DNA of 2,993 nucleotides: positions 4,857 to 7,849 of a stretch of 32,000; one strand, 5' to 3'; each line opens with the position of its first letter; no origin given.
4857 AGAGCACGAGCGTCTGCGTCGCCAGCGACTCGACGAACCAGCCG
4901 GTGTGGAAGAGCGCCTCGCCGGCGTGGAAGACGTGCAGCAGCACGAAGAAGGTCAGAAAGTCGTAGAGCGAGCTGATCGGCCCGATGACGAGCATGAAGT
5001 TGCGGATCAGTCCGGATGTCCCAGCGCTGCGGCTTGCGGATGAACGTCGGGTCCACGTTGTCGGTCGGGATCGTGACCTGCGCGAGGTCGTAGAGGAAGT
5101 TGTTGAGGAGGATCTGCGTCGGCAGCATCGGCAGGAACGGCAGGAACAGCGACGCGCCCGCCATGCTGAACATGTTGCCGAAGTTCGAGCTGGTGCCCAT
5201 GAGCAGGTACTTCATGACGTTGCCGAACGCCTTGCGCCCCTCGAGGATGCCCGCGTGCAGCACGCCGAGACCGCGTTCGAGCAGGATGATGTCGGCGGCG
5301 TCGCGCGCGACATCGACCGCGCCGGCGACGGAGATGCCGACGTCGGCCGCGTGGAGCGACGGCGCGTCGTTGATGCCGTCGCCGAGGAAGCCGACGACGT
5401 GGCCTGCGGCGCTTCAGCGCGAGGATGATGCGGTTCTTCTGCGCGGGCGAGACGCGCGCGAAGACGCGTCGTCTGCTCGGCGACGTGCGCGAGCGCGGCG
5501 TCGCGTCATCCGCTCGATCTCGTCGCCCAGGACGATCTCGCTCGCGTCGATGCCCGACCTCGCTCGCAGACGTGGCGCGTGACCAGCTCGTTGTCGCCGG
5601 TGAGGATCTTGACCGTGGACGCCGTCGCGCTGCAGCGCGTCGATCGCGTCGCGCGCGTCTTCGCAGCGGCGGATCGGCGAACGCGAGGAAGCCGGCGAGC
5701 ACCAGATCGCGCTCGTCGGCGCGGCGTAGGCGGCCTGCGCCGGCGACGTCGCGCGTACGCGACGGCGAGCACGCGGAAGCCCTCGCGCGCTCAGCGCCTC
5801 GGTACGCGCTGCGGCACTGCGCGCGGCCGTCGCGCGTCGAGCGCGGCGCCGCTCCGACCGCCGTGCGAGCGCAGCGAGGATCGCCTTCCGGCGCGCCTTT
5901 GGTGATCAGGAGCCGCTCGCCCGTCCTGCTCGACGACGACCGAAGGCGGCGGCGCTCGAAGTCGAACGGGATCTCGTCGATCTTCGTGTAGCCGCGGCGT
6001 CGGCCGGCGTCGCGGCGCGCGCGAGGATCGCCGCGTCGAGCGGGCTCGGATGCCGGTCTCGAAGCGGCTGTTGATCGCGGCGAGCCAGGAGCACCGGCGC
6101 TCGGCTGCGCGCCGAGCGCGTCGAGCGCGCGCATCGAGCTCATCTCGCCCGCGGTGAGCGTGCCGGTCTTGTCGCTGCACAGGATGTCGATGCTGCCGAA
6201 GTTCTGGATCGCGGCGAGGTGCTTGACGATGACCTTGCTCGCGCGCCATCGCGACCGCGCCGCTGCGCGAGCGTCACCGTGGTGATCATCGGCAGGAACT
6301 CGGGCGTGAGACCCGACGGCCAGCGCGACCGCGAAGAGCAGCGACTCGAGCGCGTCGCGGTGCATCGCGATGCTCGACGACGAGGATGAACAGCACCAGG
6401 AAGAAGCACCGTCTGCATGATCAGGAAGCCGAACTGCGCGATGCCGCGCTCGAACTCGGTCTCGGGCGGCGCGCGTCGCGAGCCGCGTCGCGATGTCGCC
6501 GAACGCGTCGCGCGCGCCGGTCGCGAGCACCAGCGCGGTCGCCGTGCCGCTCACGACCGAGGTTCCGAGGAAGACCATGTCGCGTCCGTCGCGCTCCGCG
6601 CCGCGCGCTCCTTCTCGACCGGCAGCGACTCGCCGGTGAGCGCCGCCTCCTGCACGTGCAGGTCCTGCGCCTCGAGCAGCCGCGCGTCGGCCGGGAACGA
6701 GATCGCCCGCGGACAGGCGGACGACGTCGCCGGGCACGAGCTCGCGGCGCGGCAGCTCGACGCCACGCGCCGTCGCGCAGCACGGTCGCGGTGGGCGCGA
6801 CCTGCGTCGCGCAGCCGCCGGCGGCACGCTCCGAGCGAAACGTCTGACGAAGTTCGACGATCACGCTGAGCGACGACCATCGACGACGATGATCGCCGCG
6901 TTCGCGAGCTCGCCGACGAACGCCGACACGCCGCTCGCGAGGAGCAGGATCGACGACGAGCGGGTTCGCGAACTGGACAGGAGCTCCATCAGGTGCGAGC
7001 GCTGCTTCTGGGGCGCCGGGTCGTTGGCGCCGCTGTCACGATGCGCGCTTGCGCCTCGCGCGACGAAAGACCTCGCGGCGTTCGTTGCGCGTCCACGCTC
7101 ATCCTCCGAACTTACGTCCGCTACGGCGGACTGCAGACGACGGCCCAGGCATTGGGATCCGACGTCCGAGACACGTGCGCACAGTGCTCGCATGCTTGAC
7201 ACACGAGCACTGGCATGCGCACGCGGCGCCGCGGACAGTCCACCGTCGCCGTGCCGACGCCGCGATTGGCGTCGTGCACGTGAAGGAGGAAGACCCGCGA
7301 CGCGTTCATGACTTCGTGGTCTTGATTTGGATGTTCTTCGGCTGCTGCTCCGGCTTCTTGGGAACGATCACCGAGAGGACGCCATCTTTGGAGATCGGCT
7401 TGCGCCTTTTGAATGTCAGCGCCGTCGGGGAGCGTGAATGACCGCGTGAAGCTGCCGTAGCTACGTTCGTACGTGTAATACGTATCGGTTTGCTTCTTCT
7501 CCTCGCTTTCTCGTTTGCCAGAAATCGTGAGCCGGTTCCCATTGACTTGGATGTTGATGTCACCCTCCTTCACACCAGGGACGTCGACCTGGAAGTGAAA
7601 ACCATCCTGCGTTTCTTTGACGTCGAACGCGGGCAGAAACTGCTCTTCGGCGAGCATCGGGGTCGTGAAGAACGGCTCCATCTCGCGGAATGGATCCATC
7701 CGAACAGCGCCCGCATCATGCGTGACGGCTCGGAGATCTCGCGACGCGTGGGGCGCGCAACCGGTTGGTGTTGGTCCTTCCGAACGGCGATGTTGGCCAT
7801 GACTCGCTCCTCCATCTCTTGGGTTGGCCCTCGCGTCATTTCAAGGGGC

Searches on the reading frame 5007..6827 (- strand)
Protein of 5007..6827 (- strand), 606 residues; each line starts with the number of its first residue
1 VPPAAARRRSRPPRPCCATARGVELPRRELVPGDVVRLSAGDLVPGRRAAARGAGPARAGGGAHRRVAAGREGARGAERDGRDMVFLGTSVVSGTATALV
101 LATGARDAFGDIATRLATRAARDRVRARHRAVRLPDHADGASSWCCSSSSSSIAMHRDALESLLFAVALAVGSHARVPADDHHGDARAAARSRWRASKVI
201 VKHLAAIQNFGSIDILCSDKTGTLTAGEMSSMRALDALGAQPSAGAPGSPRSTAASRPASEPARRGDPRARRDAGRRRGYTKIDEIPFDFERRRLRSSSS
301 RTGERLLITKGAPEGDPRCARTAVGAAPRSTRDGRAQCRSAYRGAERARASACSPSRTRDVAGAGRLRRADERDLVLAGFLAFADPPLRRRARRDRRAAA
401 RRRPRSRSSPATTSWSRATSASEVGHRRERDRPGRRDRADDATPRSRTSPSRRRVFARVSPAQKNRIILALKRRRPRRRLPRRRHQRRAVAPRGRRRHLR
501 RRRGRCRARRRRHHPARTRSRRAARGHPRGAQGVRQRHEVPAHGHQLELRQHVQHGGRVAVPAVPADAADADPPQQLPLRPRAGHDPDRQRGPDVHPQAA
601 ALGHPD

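Call 34: search_protein_families(library=pfam, proteins=[window:5007-6827:-], max_evalue=0.001)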
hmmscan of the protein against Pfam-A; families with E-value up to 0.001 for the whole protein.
window:5007-6827:- (606 aa): 1 family
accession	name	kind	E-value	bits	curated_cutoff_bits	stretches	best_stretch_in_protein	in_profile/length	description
PF00122.25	E1-E2_ATPase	-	1.4e-09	38.1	28.1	1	78-172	63-157/181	E1-E2 ATPase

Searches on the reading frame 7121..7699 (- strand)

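Call 34: search_protein_families(library=pfam, proteins=[window:7121-7699:-], max_evalue=0.001)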
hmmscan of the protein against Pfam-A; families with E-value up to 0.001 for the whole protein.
window:7121-7699:- (192 aa): 2 families
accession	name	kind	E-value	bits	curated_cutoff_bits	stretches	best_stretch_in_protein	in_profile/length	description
PF00011.27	HSP20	-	1.1e-19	70.9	20.8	1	26-103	1-76/102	Hsp20/alpha crystallin family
PF17886.7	ArsA_HSP20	-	0.00019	21.4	22.5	1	32-92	2-42/63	HSP20-like domain found in ArsA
